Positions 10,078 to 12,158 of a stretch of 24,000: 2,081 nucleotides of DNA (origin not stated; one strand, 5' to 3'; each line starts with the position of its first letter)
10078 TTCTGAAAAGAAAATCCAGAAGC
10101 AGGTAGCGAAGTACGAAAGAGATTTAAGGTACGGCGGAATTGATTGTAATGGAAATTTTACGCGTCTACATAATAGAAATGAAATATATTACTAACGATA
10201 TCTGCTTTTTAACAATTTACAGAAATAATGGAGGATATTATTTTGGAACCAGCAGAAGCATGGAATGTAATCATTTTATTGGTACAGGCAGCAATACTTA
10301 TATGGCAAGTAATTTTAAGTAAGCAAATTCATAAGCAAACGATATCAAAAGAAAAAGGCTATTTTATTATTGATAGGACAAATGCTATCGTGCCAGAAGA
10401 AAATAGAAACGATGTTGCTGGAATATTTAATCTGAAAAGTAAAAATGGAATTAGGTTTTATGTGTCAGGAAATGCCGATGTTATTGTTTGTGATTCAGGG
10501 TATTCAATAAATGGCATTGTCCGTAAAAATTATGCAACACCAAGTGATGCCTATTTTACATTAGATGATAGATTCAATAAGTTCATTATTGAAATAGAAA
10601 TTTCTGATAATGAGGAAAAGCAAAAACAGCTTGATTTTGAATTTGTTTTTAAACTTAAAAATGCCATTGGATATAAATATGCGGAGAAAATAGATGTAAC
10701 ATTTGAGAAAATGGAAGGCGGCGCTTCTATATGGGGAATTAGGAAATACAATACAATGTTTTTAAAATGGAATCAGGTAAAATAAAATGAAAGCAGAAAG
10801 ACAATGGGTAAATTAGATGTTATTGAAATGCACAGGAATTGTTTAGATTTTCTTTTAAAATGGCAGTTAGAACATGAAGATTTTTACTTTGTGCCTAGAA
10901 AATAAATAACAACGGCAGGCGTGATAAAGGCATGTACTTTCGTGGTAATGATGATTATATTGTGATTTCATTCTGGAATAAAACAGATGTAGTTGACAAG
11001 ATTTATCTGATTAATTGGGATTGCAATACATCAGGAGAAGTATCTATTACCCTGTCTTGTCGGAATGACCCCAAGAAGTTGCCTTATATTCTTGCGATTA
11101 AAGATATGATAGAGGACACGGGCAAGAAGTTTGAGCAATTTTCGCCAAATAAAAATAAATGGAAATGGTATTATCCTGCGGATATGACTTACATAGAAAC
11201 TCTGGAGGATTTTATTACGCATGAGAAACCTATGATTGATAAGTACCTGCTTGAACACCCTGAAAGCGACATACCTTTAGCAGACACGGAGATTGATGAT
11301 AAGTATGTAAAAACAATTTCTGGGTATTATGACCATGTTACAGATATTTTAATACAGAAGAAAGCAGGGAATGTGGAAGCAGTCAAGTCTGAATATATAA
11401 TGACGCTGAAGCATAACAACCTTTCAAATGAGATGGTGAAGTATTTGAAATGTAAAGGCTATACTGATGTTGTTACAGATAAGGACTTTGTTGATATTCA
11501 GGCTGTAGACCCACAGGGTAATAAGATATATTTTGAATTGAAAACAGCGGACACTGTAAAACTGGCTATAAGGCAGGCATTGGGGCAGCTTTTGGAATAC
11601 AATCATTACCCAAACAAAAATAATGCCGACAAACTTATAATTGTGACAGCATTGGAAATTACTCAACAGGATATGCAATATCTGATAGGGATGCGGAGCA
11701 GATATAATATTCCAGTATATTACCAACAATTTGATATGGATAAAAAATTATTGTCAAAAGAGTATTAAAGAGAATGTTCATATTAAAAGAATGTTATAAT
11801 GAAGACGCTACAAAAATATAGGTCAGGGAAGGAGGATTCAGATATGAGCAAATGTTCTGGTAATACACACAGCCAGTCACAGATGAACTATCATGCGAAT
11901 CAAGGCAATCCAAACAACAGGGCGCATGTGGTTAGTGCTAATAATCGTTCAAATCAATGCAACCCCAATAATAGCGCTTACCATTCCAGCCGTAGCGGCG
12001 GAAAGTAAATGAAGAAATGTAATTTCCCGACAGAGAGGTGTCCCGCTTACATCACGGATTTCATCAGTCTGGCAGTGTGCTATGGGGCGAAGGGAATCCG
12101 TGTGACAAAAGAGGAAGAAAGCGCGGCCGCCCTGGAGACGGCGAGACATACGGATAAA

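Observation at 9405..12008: Uncharacterised four-gene tail of the Type I R-M island: candidate novel defence module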

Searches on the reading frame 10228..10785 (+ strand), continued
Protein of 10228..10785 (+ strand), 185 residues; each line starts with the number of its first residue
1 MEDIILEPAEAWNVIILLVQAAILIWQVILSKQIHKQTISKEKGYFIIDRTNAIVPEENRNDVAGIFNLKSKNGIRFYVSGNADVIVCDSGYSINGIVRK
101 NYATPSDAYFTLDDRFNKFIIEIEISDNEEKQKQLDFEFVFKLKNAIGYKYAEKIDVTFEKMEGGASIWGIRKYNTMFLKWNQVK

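Call 67: fold_search(model_id=the predicted structure, library=viral)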
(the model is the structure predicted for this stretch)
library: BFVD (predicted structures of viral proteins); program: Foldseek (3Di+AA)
matches with E <= 10: 447; with E <= 0.001: 0
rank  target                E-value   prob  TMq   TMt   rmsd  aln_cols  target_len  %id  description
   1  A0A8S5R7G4            3.9e-03  1.00  0.47  0.36   7.3       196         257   12  Uncharacterized protein [virus sp. ctah610]
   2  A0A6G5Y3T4            6.1e-02  0.77  0.34  0.27  10.6       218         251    9  (no name in the UniProt tables at hand)
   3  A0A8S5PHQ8            6.5e-02  0.89  0.34  0.28   9.9       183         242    7  Uncharacterized protein [Siphoviridae sp. ctUGQ45]
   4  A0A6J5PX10            7.6e-02  0.77  0.32  0.11   5.7       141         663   11  Uncharacterized protein [uncultured Caudovirales phage]
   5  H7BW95                7.6e-02  0.21  0.18  0.09  18.0       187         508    9  (no name in the UniProt tables at hand)
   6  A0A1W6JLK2            1.0e-01  0.66  0.21  0.24  17.5       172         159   10  Uncharacterized protein [Lactococcus phage AM8]
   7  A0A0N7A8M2            1.1e-01  0.11  0.15  0.19  16.2       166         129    9  (no name in the UniProt tables at hand)
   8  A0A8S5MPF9            1.3e-01  0.41  0.31  0.19  13.7       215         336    8  Minor structural protein [Siphoviridae sp. ctaLC6]
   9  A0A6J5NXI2            1.6e-01  0.44  0.25  0.16   7.3       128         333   15  Uncharacterized protein [uncultured Caudovirales phage]
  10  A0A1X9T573            1.6e-01  0.12  0.20  0.14  12.9       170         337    9  Oxidoreductase-like motif protein [Ranid herpesvirus 3]
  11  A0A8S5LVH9            1.8e-01  0.08  0.18  0.15  25.8       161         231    9  Uncharacterized protein [Siphoviridae sp. ctkzC12]
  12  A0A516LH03            1.9e-01  0.14  0.21  0.28  17.0       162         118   10  (no name in the UniProt tables at hand)
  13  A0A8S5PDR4            2.1e-01  0.25  0.30  0.32  11.7       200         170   10  Uncharacterized protein [Siphoviridae sp. ctorp6]
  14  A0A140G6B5            2.3e-01  0.09  0.19  0.18  19.4       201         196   11  Uncharacterized protein [Arthrobacter phage KellEzio]
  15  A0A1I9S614            2.6e-01  0.28  0.25  0.20   7.5       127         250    9  (no name in the UniProt tables at hand)
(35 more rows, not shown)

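Call 83: find_encoding_contigs(protein=P0177, flank=6000, max_places=4)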
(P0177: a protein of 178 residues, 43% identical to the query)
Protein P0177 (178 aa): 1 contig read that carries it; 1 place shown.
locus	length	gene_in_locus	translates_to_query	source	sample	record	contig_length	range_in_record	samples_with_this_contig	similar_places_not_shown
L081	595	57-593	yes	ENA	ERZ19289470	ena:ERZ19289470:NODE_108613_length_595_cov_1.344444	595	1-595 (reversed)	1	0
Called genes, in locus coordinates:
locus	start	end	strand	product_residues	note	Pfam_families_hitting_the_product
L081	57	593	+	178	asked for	?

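Call 87: find_related_loci(query=window:10228-10785:+, collection=viral_contigs, flank=8000)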
Query window:10228-10785:+ (185 aa) in viral_contigs; peptide patterns used: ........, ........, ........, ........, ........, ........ (x = any residue, [..] = any of these).
7 stretches matched a pattern, but none encodes a relative of the query by tblastn (E <= 1e-3).

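Call 97: find_encoding_contigs(protein=P0176, flank=7000, max_places=4)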
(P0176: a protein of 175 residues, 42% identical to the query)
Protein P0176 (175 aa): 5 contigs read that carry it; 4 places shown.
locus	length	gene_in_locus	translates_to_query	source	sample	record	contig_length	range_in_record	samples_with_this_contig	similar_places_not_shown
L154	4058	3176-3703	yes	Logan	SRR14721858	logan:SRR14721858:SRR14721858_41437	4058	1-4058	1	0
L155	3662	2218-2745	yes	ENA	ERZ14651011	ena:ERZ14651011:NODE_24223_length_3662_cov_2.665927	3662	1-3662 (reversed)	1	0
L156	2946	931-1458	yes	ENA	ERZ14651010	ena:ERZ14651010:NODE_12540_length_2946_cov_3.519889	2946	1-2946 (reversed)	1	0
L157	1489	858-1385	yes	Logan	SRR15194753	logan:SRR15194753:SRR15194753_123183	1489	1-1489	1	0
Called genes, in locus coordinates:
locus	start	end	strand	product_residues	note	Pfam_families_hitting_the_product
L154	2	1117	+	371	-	?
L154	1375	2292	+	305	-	PF02086:MethyltransfD12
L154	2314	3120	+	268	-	PF09233:Endonuc-EcoRV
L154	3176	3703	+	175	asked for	-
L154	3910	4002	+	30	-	-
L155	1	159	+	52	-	?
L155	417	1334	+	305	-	PF02086:MethyltransfD12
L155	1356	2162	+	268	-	PF09233:Endonuc-EcoRV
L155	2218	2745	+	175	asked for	-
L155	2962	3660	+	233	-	?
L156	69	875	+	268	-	PF09233:Endonuc-EcoRV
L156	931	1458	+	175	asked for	-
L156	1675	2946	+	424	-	?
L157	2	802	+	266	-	?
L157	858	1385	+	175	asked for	-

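Call 98: find_encoding_contigs(protein=P0179, flank=7000, max_places=4)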
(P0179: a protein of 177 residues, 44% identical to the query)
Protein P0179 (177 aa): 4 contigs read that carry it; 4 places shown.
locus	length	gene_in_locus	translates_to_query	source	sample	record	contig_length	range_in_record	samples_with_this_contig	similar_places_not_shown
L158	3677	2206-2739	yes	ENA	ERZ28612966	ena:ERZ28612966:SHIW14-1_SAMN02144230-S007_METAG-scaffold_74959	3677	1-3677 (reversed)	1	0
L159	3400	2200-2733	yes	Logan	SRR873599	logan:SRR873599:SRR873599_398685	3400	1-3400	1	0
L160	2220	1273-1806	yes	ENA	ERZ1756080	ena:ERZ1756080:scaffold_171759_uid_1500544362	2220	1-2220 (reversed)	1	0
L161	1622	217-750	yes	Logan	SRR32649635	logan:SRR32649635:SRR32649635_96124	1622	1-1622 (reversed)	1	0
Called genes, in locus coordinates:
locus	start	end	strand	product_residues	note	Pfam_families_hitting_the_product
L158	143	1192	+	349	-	PF01757:Acyl_transf_3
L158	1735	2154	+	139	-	-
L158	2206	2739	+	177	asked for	-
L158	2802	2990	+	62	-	-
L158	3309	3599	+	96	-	-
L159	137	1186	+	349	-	PF01757:Acyl_transf_3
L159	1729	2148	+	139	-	-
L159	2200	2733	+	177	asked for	-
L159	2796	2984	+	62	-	-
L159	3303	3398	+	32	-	?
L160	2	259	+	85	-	?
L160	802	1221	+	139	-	-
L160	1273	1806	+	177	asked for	-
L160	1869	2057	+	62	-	-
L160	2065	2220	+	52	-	?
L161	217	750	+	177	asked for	-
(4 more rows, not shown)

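Call 99: find_encoding_contigs(protein=P0180, flank=7000, max_places=4)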
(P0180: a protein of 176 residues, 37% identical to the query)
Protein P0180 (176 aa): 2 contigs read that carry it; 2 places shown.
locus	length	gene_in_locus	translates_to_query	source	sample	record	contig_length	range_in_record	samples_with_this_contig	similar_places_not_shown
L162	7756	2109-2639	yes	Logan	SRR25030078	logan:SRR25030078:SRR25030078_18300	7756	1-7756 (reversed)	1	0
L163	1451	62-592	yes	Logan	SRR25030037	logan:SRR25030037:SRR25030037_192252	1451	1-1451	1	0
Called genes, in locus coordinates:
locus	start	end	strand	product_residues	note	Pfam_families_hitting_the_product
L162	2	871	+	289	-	?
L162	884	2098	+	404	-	PF01420:Methylase_S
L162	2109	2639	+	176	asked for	-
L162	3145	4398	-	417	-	-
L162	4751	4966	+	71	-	-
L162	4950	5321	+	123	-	-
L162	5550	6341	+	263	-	PF08722:Tn7_TnsA-like_N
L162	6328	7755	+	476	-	?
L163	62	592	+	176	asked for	-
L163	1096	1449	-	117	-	?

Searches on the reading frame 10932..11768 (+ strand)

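Call 5: search_protein_families(library=pfam, proteins=[window:10932-11768:+], max_evalue=1)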
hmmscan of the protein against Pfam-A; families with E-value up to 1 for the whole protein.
window:10932-11768:+ (278 aa): 1 family
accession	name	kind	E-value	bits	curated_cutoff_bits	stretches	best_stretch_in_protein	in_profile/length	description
PF09520.16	RE_TdeIII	-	0.00037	20.6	27.2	1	161-274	108-216/242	Type II restriction endonuclease, TdeIII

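Call 6: search_protein_families(library=padloc, proteins=[window:10932-11768:+], max_evalue=1)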
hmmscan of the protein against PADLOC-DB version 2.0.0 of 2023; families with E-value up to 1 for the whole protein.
window:10932-11768:+ (278 aa): 1 family
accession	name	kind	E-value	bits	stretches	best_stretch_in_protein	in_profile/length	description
PDLC00287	PtuA1|PtuA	-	1.3e-05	22.2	1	2-121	43-158/584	AAA ATPase domain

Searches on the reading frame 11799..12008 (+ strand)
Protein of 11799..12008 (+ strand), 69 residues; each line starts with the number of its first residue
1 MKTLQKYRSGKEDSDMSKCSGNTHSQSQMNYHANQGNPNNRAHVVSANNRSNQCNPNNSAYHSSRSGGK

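Call 5: search_protein_families(library=pfam, proteins=[window:11799-12008:+], max_evalue=1)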
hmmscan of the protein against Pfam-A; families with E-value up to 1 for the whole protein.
window:11799-12008:+ (69 aa): 0 families

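Call 6: search_protein_families(library=padloc, proteins=[window:11799-12008:+], max_evalue=1)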
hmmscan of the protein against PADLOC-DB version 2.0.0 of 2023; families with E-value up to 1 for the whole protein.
window:11799-12008:+ (69 aa): 0 families

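Call 9: search_protein_families(library=phrogs, proteins=[window:11799-12008:+], max_evalue=1)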
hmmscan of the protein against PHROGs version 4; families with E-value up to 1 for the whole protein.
window:11799-12008:+ (69 aa): 0 families

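Call 10: search_protein_families(library=ncbifam, proteins=[window:11799-12008:+], max_evalue=1)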
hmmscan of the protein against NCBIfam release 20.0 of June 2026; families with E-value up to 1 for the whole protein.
window:11799-12008:+ (69 aa): 0 families

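Call 23: find_homologous_proteins(query=window:11799-12008:+, max_evalue=0.01)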
Query window:11799-12008:+ (69 aa): 43 proteins with E <= 0.01 among 43 candidates.
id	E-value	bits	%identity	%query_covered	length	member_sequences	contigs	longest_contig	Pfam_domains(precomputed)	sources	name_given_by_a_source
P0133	1.2e-36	141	100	100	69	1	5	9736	-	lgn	-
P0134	9.4e-29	116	88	100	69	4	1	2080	-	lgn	-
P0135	3.5e-25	105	100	78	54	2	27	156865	-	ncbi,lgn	-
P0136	5.2e-23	98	94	78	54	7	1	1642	-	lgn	-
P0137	8.9e-16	75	80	78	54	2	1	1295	-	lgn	-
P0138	1.9e-14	71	74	78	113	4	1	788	-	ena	-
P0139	1.2e-13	68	78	72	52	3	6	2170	-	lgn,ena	-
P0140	8.3e-13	66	72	67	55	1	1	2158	-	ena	-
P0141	2.6e-11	61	78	65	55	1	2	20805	-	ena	-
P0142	3.1e-11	61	72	68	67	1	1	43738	-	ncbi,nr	ncbi:MAG: hypothetical protein J6N15_04905 [Ruminiclostridium sp.]|nr:hypothetical protein [Ruminicl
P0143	6.3e-11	60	73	64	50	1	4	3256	-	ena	-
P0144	6.7e-11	60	63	84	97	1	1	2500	-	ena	-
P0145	2.3e-10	58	55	100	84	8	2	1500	-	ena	-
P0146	3.1e-10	58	71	74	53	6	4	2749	-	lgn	-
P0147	8.3e-10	56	57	84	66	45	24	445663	-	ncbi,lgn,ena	-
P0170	2.3e-7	49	60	75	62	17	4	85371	-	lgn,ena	-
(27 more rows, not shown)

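Call 25: find_encoding_contigs(protein=P0135, flank=10000, max_places=6)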
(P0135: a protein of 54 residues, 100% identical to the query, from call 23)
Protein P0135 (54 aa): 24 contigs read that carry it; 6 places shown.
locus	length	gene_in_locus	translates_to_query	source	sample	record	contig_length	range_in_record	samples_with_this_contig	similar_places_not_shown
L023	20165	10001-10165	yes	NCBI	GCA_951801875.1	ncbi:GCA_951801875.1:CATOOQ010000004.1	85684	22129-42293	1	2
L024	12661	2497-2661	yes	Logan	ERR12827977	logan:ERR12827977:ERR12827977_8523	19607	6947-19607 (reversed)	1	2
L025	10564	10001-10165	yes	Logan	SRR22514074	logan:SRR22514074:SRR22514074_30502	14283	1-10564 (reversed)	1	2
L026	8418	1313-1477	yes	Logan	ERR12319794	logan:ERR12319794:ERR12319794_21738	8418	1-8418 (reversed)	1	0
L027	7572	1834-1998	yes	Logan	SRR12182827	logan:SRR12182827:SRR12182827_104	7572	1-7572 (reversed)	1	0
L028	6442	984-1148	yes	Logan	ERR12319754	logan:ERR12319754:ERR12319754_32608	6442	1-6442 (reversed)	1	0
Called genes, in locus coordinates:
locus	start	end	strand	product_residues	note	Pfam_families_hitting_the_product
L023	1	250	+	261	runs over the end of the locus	PF01925:TauE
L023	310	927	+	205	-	PF00440:TetR_N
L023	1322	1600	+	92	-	PF13545:HTH_Crp_2 (weak)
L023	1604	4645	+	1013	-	PF04313:HSDR_N, PF04851:ResIII, PF18766:SWI2_SNF2, PF22679:T1R_D3-like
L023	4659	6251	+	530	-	PF02384:N6_Mtase, PF07669:Eco57I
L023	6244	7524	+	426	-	PF01420:Methylase_S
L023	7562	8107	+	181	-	PF14163:SieB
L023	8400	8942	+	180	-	-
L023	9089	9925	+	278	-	-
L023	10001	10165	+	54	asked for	-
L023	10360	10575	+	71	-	-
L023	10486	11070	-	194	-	-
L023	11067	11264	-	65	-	PF13237:Fer4_10 (faint), PF12797:Fer4_2 (faint), PF14697:Fer4_21, PF12838:Fer4_7 (weak), PF13187:Fer4_9 (weak), PF25160:LdpA_Fe-S-bd (weak), PF12837:Fer4_6 (weak), PF00037:Fer4 (weak), +1 more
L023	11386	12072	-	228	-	PF08922:DUF1905, PF08818:DUF1801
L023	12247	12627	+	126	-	PF03965:Penicillinase_R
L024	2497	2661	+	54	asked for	-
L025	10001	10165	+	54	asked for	-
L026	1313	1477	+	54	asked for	-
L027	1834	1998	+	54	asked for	-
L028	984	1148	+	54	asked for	-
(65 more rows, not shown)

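Call 57: find_encoding_contigs(protein=P0147, flank=5000, max_places=4)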
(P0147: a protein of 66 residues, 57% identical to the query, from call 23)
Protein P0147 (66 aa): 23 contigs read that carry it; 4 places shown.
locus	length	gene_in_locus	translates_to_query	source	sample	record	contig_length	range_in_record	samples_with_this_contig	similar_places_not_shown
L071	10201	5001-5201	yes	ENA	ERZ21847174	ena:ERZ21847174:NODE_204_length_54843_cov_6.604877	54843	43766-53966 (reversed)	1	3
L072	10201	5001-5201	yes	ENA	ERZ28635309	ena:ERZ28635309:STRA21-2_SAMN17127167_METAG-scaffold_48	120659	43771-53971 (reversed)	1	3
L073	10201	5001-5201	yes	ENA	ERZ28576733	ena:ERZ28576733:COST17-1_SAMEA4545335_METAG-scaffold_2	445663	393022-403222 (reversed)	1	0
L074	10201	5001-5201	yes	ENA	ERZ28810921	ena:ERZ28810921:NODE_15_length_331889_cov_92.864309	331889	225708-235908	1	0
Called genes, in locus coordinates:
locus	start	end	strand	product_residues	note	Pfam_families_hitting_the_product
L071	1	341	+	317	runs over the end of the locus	PF01978:TrmB (weak), PF13730:HTH_36, PF09339:HTH_IclR (weak), PF12802:MarR_2 (faint), PF13412:HTH_24 (weak)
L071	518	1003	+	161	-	-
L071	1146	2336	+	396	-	PF14659:Phage_int_SAM_3, PF00589:Phage_integrase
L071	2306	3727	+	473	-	PF14659:Phage_int_SAM_3, PF00589:Phage_integrase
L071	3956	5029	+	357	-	-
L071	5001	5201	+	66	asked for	-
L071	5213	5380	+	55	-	-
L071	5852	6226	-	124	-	PF16320:Ribosomal_L12_N, PF00542:Ribosomal_L12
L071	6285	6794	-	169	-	PF00466:Ribosomal_L10, PF27436:RL10_C (weak)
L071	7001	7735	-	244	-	PF03099:BPL_LplA_LipB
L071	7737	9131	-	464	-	PF10396:TrmE_N, PF12631:MnmE_helical, PF01926:MMR_HSR1, PF02421:FeoB_N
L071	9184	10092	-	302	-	PF14804:Jag_N, PF13083:KH_KhpA-B, PF01424:R3H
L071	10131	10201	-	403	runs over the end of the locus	PF02096:60KD_IMP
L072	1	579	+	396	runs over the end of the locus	PF14659:Phage_int_SAM_3, PF00589:Phage_integrase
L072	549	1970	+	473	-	PF14659:Phage_int_SAM_3, PF00589:Phage_integrase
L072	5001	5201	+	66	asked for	-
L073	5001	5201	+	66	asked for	-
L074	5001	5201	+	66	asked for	-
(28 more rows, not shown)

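Call 58: find_encoding_contigs(protein=P0170, flank=5000, max_places=3)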
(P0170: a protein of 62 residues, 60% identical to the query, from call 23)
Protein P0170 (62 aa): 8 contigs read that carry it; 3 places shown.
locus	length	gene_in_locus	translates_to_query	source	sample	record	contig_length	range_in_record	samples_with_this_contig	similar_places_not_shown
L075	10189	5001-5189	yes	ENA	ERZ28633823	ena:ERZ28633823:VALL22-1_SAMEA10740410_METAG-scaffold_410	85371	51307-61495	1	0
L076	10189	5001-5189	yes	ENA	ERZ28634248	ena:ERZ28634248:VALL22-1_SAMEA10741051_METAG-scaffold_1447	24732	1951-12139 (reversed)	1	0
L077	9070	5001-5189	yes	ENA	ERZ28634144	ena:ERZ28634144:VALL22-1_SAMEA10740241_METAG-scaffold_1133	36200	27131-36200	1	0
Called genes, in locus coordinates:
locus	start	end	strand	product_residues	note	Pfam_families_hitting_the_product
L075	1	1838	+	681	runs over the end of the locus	PF18013:Phage_lysozyme2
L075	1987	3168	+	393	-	PF12323:HTH_OrfB_IS605, PF01385:OrfB_IS605 (weak), PF07282:Cas12f1-like_TNB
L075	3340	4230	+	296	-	-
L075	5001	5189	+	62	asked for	-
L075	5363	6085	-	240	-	-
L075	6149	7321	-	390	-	PF00145:DNA_methylase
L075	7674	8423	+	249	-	-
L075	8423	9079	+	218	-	-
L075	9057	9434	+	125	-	-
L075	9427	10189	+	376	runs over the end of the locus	-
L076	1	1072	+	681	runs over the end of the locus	PF18013:Phage_lysozyme2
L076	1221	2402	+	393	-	PF12323:HTH_OrfB_IS605, PF01385:OrfB_IS605 (weak), PF07282:Cas12f1-like_TNB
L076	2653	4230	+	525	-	-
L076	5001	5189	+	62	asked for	-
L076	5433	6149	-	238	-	-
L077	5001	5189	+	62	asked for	-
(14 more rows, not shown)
